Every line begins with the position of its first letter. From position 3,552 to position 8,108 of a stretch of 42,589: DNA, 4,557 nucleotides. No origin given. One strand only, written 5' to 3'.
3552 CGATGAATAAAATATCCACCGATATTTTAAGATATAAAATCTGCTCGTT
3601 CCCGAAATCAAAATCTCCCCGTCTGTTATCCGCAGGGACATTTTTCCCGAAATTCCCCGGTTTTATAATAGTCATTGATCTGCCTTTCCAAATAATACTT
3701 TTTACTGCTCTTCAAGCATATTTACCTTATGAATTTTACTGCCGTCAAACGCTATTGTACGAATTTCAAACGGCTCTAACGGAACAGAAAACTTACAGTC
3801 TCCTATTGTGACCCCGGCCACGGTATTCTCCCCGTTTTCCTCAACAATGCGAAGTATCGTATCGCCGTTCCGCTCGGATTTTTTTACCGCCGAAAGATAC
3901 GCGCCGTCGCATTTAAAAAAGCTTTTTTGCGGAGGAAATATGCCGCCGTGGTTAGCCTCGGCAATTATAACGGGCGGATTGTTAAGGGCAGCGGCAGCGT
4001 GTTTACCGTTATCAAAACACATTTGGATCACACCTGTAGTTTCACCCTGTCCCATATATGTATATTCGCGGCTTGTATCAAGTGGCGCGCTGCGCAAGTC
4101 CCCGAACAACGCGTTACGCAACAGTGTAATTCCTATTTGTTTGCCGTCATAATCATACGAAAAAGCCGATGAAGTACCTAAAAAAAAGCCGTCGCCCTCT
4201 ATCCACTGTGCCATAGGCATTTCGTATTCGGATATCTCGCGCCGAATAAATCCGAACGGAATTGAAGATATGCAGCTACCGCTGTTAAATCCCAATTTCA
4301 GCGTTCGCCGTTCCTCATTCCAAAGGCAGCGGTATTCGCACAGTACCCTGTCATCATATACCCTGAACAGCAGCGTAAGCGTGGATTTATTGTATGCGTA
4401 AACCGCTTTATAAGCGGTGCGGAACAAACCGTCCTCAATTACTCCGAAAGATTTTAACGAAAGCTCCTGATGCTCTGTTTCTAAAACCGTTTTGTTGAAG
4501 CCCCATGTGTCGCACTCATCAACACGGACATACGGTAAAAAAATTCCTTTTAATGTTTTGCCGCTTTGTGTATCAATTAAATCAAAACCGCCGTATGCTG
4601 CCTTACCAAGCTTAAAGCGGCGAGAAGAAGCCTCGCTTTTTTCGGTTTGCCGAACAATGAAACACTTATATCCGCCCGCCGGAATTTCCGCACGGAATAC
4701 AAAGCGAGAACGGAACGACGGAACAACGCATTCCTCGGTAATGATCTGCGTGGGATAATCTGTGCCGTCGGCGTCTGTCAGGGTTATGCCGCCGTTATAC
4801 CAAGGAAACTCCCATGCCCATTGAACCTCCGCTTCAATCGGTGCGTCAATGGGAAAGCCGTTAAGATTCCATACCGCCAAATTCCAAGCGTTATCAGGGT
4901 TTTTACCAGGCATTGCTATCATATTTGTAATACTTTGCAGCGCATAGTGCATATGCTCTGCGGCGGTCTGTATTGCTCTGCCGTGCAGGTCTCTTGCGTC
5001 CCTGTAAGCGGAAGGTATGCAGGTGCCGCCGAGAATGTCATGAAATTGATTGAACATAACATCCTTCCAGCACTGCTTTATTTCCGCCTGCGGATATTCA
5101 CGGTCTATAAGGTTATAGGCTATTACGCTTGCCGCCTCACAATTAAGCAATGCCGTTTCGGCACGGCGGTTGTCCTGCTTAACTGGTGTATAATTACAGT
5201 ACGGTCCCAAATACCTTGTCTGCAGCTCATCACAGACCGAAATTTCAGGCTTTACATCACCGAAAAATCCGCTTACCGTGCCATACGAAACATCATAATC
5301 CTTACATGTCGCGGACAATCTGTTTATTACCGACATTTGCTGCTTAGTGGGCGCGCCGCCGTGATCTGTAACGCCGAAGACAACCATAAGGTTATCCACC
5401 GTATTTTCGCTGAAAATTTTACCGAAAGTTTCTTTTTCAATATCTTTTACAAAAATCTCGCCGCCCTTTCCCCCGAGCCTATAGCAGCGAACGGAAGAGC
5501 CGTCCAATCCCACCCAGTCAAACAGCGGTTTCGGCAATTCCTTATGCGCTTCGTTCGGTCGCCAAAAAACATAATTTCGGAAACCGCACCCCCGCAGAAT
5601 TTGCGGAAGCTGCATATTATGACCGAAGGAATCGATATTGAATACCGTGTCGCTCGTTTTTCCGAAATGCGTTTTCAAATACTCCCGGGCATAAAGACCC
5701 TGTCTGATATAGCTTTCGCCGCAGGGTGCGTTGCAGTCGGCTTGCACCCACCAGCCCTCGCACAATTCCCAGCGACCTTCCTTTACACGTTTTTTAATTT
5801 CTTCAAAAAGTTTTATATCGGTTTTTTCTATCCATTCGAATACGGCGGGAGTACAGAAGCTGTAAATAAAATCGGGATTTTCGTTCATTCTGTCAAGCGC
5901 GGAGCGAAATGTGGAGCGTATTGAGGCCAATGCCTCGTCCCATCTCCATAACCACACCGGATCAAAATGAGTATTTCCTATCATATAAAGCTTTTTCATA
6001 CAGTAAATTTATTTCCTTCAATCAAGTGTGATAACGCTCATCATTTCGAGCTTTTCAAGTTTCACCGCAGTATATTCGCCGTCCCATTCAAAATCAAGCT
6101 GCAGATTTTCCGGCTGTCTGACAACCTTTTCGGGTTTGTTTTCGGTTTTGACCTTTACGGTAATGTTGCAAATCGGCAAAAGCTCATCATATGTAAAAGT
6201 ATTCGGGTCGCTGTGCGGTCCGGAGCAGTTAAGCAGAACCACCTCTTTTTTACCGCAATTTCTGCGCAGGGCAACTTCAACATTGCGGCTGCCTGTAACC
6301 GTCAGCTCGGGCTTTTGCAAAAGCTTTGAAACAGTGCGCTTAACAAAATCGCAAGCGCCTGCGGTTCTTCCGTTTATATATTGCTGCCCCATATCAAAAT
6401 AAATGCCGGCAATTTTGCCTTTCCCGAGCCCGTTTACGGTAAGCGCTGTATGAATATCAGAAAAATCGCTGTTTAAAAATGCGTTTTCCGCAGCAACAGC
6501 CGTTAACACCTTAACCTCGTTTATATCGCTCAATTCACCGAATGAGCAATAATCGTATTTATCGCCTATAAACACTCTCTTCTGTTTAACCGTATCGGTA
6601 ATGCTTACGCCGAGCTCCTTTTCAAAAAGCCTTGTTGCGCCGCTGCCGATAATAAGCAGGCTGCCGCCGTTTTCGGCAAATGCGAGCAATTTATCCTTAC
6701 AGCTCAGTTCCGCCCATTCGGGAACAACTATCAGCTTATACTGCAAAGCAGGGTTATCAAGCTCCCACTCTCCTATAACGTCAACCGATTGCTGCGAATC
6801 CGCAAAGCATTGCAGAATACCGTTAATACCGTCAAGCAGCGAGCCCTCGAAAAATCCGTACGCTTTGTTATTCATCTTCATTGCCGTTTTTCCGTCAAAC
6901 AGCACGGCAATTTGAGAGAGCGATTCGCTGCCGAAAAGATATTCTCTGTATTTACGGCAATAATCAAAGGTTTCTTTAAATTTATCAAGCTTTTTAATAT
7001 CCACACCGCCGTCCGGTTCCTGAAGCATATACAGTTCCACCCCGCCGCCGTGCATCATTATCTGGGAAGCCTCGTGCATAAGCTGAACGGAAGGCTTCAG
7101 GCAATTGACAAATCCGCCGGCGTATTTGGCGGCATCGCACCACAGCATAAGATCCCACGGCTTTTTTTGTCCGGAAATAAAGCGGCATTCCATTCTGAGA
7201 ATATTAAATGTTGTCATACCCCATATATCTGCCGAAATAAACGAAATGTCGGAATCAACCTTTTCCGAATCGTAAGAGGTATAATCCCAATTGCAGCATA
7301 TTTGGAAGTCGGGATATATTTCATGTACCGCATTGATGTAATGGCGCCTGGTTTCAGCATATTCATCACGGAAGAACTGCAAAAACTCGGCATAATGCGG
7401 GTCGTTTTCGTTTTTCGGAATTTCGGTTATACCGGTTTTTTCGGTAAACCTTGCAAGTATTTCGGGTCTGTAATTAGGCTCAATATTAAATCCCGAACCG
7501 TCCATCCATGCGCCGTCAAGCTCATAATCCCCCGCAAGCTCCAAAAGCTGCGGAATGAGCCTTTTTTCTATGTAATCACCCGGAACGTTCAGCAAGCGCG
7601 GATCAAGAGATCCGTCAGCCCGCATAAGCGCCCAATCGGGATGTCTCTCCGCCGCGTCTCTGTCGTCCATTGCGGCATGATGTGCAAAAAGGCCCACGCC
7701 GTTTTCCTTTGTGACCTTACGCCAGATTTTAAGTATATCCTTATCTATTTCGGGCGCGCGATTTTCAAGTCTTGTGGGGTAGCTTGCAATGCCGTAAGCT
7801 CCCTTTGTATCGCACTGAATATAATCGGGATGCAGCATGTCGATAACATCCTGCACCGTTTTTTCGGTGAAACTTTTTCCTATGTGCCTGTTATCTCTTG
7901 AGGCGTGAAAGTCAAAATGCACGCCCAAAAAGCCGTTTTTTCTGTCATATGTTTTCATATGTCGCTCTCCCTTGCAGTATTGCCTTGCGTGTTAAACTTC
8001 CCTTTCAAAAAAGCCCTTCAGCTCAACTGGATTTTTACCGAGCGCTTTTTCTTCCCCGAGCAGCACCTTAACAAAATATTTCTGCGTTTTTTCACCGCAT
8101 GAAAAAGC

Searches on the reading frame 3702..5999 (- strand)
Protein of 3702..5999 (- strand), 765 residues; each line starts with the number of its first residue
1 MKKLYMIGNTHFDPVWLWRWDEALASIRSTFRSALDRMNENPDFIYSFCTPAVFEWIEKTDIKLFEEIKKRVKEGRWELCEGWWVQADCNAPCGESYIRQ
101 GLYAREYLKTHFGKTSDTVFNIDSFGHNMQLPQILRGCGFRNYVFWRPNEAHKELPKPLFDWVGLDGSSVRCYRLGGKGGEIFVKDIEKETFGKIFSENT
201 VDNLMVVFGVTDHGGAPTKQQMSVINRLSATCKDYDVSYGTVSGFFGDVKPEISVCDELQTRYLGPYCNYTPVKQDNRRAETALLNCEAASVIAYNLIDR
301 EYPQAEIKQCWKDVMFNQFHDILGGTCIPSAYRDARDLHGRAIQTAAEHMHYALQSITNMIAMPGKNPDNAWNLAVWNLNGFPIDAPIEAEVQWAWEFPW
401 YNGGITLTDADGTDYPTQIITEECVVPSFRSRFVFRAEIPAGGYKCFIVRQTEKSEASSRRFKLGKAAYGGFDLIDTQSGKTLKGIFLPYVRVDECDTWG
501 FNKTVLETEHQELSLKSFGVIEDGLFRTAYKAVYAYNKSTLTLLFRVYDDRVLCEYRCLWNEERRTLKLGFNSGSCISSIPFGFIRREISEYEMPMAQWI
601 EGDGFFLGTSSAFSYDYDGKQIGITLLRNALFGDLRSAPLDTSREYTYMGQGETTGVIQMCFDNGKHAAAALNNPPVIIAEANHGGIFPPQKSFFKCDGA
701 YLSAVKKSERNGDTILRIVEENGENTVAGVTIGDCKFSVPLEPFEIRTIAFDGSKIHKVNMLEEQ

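Call 11: search_protein_families(library=pfam, max_evalue=0.001, proteins=[window:3702-5999:-])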
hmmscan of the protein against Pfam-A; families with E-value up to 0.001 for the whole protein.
window:3702-5999:- (765 aa): 3 families
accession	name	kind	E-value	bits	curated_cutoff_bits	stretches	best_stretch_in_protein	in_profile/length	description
PF01074.27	Glyco_hydro_38N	-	2.2e-54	185.1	25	1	4-251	2-257/270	Glycosyl hydrolases family 38 N-terminal domain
PF09261.16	Alpha-mann_mid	-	2.3e-15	56.9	31.1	1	273-356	13-95/96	Alpha mannosidase middle domain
PF17677.7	Glyco_hydro38C2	-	0.00026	21.5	22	0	701-765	3-50/72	Glycosyl hydrolases family 38 C-terminal beta sandwich domain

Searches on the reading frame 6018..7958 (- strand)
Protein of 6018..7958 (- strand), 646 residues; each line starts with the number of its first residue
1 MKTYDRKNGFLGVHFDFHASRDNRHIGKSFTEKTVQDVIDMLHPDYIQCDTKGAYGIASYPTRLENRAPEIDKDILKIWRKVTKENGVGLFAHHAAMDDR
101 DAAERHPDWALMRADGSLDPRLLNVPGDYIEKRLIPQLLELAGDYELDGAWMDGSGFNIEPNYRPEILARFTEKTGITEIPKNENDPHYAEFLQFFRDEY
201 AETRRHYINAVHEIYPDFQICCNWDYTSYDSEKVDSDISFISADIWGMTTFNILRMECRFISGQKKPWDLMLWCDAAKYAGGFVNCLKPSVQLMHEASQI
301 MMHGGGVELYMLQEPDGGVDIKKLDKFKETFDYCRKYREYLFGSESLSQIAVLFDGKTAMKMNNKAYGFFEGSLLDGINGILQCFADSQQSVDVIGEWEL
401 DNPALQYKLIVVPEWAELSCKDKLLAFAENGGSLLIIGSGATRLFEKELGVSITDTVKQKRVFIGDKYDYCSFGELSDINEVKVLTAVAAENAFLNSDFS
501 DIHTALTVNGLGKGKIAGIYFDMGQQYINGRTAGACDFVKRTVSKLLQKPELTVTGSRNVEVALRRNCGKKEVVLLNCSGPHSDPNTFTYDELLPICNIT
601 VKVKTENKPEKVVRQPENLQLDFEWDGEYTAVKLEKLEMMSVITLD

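Call 11: search_protein_families(library=pfam, max_evalue=0.001, proteins=[window:6018-7958:-])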
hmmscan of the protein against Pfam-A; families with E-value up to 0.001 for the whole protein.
window:6018-7958:- (646 aa): 1 family
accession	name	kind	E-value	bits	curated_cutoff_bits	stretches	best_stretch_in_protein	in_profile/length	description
PF14871.12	GHL6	-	4e-09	37.2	35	1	36-153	6-131/132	Hypothetical glycosyl hydrolase 6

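Call 38: search_protein_families(library=ncbifam, max_evalue=0.01, proteins=[window:6018-7958:-])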
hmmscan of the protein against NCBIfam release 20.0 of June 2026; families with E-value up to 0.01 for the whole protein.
window:6018-7958:- (646 aa): 0 families

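Call 84: search_solved_structures(query=window:6018-7958:-, max_evalue=0.01)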
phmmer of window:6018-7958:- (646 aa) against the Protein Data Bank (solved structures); distinct sequences matched with E-value up to 0.01: 1.
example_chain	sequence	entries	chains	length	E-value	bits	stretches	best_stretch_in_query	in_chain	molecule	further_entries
6tvk_AAA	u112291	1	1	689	2.4e-06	29.6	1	10-114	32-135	Alpha-L-fucosidase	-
